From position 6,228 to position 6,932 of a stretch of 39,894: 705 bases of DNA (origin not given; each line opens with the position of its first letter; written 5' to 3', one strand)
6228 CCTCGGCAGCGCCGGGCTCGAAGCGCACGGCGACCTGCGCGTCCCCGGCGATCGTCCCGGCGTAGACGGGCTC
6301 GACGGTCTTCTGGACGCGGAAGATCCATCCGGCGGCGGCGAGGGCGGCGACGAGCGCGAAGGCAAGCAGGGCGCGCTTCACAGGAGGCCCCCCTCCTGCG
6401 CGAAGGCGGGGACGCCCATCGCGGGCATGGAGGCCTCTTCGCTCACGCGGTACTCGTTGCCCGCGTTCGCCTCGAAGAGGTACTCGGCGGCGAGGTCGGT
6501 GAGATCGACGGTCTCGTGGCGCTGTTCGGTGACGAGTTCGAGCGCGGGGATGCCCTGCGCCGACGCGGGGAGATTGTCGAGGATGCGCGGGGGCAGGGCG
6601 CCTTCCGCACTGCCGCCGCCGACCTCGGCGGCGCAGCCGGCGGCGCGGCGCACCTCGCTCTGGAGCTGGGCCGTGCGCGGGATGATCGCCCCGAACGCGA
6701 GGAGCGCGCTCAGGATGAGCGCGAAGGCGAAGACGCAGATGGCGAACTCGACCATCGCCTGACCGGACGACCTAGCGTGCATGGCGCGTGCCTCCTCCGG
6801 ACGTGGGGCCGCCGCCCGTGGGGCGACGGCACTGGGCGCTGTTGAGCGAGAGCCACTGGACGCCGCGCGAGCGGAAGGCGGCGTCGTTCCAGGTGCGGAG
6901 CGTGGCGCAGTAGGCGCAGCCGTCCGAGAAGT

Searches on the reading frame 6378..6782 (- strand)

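Call 25: search_protein_families(library=pfam, proteins=[window:6378-6782:-], max_evalue=0.01)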
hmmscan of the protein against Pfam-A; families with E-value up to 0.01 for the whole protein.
window:6378-6782:- (134 aa): 1 family
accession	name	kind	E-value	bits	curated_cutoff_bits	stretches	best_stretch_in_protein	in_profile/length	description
PF07811.17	TadE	-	0.0043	17.6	22.9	1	7-48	1-42/43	TadE-like protein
